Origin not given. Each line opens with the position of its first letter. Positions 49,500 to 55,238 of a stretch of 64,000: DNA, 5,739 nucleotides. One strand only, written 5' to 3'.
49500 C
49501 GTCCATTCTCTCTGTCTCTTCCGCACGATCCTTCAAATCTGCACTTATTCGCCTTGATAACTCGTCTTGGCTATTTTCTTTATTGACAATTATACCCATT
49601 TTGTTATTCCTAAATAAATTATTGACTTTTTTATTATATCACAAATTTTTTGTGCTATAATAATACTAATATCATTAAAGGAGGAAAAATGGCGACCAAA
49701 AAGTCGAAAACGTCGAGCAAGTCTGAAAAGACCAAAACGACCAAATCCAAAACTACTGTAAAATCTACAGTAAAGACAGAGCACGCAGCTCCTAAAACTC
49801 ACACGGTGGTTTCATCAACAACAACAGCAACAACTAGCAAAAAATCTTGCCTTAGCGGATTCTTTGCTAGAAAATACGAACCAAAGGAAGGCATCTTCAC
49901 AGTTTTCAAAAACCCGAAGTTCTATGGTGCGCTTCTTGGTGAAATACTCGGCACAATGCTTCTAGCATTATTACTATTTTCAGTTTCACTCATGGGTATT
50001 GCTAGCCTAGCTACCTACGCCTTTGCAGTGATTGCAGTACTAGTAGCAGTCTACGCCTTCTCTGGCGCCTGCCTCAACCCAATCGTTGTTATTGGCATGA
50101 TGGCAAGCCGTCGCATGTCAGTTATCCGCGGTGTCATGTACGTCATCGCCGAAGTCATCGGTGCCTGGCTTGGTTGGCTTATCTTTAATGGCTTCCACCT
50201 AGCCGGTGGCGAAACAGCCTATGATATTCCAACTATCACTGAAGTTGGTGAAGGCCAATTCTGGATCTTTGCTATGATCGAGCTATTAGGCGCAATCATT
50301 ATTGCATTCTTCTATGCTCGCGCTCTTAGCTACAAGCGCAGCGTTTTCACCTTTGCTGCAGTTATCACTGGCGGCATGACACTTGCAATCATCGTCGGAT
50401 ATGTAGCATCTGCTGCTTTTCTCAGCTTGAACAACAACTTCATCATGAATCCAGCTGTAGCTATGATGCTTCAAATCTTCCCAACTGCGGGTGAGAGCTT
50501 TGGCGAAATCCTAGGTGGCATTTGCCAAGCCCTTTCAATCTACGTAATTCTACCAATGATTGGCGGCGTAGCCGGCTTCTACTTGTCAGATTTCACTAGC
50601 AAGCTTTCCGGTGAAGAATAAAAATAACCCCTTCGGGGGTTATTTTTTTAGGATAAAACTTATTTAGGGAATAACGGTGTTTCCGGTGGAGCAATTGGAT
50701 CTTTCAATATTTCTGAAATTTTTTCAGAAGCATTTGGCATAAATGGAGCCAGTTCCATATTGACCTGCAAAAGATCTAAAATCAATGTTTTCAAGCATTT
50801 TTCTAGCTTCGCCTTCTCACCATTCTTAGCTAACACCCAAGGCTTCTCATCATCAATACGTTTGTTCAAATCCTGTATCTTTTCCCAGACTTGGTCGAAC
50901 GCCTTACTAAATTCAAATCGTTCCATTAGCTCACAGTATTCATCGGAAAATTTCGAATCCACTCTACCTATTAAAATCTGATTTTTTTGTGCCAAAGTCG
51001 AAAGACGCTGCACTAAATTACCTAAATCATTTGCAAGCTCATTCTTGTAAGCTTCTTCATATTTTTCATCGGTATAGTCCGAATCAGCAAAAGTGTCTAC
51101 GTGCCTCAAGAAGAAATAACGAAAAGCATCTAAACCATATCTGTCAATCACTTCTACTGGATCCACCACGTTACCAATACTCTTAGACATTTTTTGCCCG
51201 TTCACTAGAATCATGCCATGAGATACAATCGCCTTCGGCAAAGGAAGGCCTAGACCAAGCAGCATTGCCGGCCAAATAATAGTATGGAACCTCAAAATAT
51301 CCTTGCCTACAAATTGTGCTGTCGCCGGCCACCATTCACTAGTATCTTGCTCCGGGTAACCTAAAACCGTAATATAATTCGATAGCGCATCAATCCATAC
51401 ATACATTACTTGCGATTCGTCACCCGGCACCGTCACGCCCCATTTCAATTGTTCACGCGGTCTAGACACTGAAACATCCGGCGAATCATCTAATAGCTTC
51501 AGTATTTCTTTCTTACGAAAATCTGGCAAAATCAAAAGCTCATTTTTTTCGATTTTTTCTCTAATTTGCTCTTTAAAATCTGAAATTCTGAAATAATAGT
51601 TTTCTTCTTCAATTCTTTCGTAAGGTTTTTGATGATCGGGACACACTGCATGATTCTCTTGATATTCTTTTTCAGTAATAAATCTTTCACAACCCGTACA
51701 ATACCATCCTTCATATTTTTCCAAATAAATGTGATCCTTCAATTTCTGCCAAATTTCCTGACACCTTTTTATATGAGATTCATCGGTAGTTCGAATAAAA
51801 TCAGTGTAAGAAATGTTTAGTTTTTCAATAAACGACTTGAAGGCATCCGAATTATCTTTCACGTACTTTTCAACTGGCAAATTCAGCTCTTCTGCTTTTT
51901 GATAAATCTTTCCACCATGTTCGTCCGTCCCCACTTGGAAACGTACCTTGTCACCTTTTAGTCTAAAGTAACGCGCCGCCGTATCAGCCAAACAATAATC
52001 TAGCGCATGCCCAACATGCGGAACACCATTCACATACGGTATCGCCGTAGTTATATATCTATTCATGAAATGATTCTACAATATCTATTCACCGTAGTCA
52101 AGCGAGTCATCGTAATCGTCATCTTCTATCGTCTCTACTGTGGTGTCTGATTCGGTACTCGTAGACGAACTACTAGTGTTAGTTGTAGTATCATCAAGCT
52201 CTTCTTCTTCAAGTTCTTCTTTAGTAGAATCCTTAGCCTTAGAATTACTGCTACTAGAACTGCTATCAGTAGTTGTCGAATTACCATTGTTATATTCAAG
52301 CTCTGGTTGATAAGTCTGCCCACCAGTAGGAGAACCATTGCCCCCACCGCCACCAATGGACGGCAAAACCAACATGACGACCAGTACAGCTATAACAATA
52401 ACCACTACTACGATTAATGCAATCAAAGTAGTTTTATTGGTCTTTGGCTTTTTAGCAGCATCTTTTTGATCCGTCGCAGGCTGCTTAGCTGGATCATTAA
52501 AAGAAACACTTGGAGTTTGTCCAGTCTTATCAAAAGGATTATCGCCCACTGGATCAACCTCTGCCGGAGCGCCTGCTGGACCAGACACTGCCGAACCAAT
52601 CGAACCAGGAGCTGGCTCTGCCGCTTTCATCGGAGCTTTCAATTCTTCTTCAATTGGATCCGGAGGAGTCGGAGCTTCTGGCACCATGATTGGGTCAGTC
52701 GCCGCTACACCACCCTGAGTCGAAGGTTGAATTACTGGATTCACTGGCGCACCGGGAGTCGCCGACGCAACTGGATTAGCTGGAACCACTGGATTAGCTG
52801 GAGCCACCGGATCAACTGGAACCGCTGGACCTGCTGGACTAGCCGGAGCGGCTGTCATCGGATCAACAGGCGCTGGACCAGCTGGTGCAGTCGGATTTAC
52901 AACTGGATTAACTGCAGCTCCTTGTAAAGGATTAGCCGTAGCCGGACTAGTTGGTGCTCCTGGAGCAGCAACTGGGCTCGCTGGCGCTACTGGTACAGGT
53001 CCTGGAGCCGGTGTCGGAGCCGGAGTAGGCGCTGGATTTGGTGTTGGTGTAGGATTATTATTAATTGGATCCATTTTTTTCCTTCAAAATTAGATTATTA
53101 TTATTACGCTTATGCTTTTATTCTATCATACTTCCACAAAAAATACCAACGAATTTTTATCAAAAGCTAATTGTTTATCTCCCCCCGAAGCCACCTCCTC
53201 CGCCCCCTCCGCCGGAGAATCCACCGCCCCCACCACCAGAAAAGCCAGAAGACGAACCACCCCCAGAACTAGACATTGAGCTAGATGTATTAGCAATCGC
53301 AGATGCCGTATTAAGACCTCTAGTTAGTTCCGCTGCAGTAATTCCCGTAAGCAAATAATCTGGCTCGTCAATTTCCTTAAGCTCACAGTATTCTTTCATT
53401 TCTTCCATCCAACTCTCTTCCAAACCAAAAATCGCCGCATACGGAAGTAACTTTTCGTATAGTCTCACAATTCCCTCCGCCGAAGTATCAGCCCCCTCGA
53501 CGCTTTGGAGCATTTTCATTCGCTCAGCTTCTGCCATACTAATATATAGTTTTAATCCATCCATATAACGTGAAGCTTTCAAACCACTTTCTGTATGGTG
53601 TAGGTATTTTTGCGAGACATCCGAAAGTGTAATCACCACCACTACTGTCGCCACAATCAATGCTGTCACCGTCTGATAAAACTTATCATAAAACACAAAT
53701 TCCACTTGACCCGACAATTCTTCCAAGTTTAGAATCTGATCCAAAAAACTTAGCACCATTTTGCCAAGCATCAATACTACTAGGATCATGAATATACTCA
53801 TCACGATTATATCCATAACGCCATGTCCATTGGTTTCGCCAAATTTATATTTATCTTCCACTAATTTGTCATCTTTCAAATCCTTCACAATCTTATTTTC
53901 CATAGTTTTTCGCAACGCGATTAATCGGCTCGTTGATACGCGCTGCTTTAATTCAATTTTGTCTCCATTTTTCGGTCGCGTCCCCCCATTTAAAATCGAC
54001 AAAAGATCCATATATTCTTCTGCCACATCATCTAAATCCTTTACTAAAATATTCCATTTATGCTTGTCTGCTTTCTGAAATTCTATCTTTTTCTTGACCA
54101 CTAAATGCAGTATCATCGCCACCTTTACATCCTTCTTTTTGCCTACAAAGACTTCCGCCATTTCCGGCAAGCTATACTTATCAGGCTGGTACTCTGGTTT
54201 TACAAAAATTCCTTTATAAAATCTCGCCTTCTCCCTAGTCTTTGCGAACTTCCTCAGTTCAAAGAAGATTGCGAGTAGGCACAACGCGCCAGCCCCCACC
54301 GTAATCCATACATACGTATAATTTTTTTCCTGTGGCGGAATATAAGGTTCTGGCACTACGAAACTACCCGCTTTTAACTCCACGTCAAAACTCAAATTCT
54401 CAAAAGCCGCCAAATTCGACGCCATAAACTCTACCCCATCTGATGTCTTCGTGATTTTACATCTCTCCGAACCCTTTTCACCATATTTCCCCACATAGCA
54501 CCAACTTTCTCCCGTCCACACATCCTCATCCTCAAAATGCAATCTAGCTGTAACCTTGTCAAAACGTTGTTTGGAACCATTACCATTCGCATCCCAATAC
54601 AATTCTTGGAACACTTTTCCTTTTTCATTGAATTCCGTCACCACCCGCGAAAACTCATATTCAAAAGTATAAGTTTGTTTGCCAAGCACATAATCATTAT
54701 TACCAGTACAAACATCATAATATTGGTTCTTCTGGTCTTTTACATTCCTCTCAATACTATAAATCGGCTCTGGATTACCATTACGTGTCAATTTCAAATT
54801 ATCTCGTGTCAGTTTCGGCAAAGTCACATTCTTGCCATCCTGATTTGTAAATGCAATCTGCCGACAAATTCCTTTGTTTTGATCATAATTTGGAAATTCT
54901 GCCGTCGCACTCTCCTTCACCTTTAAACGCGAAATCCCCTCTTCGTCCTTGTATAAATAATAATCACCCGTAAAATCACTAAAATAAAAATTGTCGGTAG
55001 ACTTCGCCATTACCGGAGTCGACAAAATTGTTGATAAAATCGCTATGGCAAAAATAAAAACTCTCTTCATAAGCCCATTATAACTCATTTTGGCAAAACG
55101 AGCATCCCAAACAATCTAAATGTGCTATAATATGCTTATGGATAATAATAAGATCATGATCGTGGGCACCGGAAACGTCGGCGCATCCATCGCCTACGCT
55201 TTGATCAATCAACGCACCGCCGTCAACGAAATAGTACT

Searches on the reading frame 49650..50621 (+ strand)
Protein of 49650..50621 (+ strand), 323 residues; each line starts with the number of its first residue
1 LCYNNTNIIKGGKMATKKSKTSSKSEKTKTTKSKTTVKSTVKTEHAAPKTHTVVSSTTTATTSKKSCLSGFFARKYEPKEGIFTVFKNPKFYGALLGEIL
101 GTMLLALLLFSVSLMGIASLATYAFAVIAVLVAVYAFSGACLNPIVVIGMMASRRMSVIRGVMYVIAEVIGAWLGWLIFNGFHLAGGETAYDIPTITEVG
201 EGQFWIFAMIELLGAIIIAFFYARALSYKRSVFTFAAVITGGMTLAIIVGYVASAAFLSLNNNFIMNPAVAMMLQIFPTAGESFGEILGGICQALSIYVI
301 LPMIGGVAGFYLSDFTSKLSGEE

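Call 28: search_protein_families(library=pfam, proteins=[window:49650-50621:+], max_evalue=0.001)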
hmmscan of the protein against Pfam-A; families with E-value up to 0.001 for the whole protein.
window:49650-50621:+ (323 aa): 1 family
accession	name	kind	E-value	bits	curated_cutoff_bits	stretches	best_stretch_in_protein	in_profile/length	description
PF00230.25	MIP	-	3.5e-11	43.8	25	1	87-309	3-218/222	Major intrinsic protein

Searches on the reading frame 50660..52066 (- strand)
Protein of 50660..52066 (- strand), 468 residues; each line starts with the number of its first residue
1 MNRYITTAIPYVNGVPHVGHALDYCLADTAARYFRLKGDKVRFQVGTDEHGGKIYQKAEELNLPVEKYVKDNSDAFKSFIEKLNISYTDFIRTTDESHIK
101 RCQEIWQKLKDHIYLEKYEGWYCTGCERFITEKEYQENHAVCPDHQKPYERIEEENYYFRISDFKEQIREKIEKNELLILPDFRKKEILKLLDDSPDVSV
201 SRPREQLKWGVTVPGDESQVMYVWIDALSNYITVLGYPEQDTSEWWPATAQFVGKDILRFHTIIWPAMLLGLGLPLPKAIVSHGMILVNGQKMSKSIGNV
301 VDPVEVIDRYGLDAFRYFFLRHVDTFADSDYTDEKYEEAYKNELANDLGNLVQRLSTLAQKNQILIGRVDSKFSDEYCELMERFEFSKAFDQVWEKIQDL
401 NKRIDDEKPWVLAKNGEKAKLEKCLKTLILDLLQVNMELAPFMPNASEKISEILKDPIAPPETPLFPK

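Call 73: search_protein_families(library=pfam, proteins=[window:50660-52066:-], max_evalue=0.01)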
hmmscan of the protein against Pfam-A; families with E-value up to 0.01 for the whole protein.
window:50660-52066:- (468 aa): 7 families
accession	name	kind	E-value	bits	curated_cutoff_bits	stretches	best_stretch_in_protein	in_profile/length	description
PF09334.17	tRNA-synt_1g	-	1.5e-97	327.3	20.1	2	151-355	178-390/391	tRNA synthetases class I (M)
PF00133.28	tRNA-synt_1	-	4.6e-36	124.9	22.7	2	8-214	30-244/414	tRNA synthetases class I (I, L, M and V)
PF01406.26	tRNA-synt_1e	-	7.5e-15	55.5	27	2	280-338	241-298/301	tRNA synthetases class I (C) catalytic domain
PF01921.24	tRNA-synt_1f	-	0.00025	20.5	27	0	277-322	267-312/360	tRNA synthetases class I (K)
PF08264.19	Anticodon_1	-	0.0003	21.1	25.1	1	375-453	13-92/148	Anticodon-binding domain of tRNA ligase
PF19303.5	Anticodon_3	-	0.00094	19.5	23.5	1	357-455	6-102/152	Anticodon binding domain of methionyl tRNA ligase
PF24885.1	TPR_NPHP3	-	0.0033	17.3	100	1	399-429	16-46/239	Nephrocystin-3 TPR domain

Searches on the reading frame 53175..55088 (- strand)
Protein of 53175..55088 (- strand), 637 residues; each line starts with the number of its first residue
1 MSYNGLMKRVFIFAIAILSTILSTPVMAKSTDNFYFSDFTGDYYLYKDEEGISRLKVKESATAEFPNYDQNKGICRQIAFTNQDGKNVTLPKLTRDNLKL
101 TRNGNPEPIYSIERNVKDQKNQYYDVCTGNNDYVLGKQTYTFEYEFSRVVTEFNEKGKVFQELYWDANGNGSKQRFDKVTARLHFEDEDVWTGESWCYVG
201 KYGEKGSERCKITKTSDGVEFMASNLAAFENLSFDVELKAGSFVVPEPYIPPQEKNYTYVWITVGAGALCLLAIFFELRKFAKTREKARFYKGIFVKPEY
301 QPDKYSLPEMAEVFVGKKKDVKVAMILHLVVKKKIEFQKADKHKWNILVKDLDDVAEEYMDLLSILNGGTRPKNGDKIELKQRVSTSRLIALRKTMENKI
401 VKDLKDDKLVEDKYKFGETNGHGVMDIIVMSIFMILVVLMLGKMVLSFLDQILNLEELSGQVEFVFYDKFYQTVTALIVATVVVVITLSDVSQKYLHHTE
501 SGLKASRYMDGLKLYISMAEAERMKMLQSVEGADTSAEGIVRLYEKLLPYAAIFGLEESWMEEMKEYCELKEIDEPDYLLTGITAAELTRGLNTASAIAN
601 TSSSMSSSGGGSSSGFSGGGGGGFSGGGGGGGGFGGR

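Call 73: search_protein_families(library=pfam, proteins=[window:53175-55088:-], max_evalue=0.01)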
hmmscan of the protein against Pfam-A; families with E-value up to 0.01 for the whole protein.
window:53175-55088:- (637 aa): 2 families
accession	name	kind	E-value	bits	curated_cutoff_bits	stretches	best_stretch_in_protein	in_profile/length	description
PF20990.2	DUF2207_C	-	1.3e-18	68.1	33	1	298-564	2-247/247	Predicted membrane protein (DUF2207) C-terminal domain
PF09972.14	DUF2207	-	5e-12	46.8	24.4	1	55-235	17-169/172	Predicted membrane protein (DUF2207) N-terminal domain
